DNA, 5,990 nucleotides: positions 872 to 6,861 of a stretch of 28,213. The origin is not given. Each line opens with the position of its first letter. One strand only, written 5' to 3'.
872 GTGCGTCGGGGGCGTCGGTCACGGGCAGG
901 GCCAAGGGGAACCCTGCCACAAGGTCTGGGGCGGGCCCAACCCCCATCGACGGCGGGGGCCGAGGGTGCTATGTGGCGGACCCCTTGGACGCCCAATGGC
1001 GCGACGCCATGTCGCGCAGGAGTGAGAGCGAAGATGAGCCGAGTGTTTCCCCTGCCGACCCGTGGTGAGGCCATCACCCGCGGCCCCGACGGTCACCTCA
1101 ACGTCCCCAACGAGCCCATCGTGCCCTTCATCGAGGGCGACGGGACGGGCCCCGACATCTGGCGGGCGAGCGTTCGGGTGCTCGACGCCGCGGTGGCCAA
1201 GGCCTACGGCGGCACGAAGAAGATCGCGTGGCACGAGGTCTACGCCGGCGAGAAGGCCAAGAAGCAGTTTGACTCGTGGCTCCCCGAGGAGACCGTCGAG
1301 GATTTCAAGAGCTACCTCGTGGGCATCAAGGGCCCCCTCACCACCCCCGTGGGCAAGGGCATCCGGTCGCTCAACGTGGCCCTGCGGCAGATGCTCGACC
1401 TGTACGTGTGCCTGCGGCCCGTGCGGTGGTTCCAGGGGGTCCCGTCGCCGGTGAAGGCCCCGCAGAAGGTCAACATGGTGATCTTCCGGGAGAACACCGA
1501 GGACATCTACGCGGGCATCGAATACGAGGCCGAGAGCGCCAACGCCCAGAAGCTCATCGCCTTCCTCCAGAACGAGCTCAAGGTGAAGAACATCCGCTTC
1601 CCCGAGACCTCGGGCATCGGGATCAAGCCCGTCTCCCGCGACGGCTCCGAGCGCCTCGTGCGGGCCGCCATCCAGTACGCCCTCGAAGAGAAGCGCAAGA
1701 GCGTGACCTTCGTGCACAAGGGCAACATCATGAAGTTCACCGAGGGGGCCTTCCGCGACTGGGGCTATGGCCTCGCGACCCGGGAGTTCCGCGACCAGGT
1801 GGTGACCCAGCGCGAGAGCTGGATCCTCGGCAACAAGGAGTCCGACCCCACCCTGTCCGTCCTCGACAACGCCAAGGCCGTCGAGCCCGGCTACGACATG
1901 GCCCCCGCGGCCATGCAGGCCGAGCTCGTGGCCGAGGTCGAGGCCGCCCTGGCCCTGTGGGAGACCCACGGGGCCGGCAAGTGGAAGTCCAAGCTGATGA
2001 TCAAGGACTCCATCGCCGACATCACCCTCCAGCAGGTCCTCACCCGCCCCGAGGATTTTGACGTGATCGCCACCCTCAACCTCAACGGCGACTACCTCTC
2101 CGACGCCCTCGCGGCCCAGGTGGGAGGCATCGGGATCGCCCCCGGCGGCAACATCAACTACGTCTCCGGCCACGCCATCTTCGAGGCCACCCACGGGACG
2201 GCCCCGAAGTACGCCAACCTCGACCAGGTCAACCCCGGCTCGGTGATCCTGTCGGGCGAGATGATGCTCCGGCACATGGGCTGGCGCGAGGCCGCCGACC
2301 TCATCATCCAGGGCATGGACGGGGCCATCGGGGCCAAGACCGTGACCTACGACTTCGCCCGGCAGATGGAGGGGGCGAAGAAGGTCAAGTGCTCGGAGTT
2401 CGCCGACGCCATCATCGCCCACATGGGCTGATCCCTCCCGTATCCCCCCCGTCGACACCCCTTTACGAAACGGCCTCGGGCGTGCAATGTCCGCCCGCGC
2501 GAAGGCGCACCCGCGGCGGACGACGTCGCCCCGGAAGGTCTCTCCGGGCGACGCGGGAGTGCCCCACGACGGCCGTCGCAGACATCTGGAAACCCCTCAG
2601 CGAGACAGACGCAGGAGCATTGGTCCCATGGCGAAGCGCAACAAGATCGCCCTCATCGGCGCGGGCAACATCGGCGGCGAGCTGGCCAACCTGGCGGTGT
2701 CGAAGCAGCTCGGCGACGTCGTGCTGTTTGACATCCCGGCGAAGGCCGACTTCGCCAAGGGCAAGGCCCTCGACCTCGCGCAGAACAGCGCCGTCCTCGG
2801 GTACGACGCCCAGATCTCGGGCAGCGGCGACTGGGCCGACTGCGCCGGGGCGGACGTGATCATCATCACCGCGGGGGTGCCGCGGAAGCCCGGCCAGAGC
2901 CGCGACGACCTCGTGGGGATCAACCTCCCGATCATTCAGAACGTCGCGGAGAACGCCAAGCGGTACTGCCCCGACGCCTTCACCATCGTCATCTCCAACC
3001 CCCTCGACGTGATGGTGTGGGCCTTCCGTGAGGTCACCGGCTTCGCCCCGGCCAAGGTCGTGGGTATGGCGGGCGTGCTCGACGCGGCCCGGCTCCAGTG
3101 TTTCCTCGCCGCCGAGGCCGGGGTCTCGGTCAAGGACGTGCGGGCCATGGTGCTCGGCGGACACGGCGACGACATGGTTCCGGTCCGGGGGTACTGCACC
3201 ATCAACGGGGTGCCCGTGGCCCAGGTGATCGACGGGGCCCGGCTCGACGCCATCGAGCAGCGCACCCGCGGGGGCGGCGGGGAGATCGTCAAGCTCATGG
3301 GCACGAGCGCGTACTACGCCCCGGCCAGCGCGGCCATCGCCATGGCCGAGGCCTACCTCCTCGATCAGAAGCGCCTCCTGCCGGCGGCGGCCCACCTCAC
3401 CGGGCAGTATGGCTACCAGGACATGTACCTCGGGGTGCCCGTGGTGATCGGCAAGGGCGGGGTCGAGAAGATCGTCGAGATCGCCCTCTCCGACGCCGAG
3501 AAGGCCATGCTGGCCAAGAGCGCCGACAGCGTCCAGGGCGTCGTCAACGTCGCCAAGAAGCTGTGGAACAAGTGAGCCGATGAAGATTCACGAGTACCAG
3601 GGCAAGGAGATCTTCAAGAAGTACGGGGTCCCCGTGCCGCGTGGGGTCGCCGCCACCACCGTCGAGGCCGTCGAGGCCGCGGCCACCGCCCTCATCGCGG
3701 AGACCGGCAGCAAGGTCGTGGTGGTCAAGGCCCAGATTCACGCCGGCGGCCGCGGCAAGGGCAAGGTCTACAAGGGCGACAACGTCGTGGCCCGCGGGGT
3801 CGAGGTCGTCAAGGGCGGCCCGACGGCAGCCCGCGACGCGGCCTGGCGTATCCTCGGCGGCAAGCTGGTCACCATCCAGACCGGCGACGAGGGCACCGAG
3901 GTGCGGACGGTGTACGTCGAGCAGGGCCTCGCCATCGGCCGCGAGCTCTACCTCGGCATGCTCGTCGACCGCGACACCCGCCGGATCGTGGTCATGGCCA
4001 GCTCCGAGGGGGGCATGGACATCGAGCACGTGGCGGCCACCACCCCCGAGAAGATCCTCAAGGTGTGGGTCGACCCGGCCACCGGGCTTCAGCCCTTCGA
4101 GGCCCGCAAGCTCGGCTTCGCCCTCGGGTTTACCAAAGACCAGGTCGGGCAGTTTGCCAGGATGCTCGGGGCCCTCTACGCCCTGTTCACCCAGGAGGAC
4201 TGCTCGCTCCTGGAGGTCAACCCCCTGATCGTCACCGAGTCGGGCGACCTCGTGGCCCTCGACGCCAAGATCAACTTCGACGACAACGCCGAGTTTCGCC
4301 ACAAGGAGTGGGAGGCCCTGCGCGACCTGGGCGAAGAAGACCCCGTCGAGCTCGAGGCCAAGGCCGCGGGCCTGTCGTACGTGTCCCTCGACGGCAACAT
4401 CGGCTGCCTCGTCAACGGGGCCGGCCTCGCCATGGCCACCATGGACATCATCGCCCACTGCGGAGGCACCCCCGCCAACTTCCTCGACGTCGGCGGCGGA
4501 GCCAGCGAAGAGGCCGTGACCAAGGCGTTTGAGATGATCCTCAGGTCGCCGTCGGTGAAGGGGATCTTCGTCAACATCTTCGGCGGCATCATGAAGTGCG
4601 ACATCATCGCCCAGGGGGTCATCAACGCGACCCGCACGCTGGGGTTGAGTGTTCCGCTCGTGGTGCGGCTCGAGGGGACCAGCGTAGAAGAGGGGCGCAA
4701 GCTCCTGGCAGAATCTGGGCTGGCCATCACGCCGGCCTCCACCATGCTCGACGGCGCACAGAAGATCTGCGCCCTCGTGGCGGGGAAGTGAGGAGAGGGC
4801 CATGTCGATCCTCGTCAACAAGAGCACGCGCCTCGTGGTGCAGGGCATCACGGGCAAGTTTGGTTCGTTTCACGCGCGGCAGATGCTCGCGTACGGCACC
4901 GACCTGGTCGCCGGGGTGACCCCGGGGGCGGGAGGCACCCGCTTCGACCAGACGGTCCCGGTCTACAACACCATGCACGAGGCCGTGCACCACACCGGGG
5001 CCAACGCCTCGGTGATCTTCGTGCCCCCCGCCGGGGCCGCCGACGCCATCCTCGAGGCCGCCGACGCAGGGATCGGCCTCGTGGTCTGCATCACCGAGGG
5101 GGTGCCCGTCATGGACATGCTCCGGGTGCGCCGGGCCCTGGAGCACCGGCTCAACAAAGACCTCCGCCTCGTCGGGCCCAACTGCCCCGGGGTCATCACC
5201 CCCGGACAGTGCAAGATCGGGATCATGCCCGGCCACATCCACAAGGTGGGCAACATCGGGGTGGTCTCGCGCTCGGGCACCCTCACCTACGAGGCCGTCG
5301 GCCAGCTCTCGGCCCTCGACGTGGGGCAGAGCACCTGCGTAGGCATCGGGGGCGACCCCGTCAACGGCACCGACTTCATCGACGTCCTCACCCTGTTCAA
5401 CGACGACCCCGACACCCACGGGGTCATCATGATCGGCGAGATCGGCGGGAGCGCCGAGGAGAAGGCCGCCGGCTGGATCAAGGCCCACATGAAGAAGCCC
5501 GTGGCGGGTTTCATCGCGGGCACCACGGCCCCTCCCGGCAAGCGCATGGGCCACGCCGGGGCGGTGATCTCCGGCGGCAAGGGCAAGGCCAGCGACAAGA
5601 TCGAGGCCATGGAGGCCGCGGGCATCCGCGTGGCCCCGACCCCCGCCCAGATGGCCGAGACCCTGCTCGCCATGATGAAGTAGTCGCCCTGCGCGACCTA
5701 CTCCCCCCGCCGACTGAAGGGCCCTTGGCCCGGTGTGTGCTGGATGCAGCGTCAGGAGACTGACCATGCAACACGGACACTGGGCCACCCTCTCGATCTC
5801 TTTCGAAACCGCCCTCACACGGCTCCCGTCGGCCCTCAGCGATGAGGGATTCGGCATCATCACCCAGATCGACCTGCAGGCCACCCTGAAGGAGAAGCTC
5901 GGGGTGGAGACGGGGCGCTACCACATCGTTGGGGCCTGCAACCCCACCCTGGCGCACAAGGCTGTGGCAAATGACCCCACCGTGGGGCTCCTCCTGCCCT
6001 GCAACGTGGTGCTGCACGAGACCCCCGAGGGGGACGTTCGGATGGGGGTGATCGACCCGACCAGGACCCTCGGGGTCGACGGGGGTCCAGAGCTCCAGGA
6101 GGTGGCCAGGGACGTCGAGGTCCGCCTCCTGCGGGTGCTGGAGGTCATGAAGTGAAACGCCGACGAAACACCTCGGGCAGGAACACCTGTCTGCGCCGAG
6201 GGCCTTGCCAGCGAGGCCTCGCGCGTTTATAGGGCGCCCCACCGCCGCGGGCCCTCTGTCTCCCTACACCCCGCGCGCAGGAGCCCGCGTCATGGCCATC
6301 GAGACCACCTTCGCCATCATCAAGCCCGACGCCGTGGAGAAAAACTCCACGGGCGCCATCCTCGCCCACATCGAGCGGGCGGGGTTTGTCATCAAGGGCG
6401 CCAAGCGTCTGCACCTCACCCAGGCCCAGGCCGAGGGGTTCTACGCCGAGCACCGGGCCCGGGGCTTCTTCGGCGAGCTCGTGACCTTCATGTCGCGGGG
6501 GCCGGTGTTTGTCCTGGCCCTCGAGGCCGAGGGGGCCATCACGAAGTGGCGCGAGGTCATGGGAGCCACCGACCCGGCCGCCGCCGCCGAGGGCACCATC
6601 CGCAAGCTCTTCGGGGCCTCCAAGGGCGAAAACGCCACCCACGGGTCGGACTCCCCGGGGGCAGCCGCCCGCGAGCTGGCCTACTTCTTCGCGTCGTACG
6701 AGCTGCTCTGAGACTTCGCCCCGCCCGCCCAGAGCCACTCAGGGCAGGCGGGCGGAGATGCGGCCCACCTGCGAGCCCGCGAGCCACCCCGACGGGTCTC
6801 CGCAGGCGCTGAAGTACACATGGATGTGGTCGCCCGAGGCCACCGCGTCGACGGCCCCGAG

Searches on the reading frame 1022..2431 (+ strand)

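Call 35: search_protein_families(library=pfam, proteins=[window:1022-2431:+], max_evalue=0.001)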
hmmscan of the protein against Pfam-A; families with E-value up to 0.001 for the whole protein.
window:1022-2431:+ (469 aa): 1 family
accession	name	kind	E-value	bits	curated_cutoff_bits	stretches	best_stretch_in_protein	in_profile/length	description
PF00180.25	Iso_dh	-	2.3e-92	310.4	27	1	34-464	2-348/348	Isocitrate/isopropylmalate dehydrogenase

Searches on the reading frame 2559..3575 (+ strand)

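Call 35: search_protein_families(library=pfam, proteins=[window:2559-3575:+], max_evalue=0.001)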
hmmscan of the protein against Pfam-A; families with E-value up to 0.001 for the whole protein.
window:2559-3575:+ (338 aa): 3 families
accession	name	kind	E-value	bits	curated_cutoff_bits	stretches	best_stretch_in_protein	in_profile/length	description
PF00056.29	Ldh_1_N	-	3.3e-37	128.1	27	1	29-169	2-141/141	lactate/malate dehydrogenase, NAD binding domain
PF02866.23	Ldh_1_C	-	4.6e-31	108.6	22.6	1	174-326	3-164/174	lactate/malate dehydrogenase, alpha/beta C-terminal domain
PF02056.22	Glyco_hydro_4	-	0.00078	19.5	23.2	0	123-170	121-166/183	Family 4 glycosyl hydrolase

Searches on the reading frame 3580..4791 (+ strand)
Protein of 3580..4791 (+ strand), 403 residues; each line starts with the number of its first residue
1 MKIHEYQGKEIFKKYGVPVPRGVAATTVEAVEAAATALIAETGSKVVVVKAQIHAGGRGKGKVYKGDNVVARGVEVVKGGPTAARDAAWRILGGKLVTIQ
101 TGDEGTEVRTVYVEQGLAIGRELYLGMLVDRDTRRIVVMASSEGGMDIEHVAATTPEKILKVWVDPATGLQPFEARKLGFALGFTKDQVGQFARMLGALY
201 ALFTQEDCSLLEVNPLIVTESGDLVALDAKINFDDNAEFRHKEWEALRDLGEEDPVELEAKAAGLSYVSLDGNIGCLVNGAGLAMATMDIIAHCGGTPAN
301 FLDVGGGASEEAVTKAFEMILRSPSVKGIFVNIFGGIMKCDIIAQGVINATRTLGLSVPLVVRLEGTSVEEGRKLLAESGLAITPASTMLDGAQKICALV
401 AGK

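Call 35: search_protein_families(library=pfam, proteins=[window:3580-4791:+], max_evalue=0.001)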
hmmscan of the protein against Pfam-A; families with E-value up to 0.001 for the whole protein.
window:3580-4791:+ (403 aa): 4 families
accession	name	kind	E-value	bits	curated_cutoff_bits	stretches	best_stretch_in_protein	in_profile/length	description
PF08442.15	ATP-grasp_2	-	2.2e-68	230.3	29.5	1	2-217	1-201/202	ATP-grasp domain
PF00549.24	Ligase_CoA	-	9.3e-31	107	24.5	1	277-391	1-122/128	CoA-ligase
PF24948.1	Citrate_synth_N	-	8.3e-13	48.7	83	1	3-242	5-229/232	ATP-citrate synthase ATP-grasp domain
PF13549.11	ATP-grasp_5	-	3.8e-05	23.6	27.6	0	4-232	11-220/221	ATP-grasp domain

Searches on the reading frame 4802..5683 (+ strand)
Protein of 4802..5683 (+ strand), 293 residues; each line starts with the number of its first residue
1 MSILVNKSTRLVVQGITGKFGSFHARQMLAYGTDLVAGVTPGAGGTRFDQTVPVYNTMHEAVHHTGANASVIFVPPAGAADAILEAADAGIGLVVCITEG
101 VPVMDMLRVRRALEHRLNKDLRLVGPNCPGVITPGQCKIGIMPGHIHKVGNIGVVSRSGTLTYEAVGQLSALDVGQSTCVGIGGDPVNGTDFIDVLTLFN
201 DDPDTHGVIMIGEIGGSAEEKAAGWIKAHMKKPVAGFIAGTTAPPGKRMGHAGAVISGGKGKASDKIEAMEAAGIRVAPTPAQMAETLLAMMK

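Call 35: search_protein_families(library=pfam, proteins=[window:4802-5683:+], max_evalue=0.001)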
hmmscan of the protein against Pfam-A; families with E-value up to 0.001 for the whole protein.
window:4802-5683:+ (293 aa): 4 families
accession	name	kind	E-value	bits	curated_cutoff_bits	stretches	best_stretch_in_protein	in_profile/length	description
PF00549.24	Ligase_CoA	-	3.9e-26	92.1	24.5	1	155-274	1-126/128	CoA-ligase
PF02629.25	CoA_binding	-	1.1e-25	90.6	22.3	1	6-100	1-97/97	CoA binding domain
PF13607.11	Succ_CoA_lig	-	3.4e-09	37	27.4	1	150-288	2-135/138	Succinyl-CoA ligase like flavodoxin domain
PF13380.12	CoA_binding_2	-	0.0001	23.2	22.8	1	18-133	13-115/116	CoA binding domain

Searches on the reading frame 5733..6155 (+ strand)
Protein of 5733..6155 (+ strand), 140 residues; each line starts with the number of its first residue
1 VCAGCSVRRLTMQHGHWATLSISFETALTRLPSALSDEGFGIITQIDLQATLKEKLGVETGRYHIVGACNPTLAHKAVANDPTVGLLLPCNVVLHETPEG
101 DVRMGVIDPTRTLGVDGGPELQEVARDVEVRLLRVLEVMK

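Call 35: search_protein_families(library=pfam, proteins=[window:5733-6155:+], max_evalue=0.001)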
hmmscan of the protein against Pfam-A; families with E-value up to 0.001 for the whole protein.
window:5733-6155:+ (140 aa): 1 family
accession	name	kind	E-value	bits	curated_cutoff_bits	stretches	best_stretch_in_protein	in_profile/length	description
PF03625.19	DUF302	-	2.7e-22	78.8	23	1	46-109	1-63/63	Domain of unknown function DUF302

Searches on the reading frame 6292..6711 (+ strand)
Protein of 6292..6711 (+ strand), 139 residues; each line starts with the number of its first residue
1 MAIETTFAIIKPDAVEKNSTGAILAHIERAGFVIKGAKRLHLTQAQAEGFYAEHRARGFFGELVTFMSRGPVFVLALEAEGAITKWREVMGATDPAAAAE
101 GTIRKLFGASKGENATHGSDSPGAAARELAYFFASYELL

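Call 35: search_protein_families(library=pfam, proteins=[window:6292-6711:+], max_evalue=0.001)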
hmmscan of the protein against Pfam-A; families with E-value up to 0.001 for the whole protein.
window:6292-6711:+ (139 aa): 1 family
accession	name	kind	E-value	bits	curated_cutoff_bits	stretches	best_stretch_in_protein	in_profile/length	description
PF00334.24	NDK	-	2.7e-50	170.2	27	1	4-137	1-134/135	Nucleoside diphosphate kinase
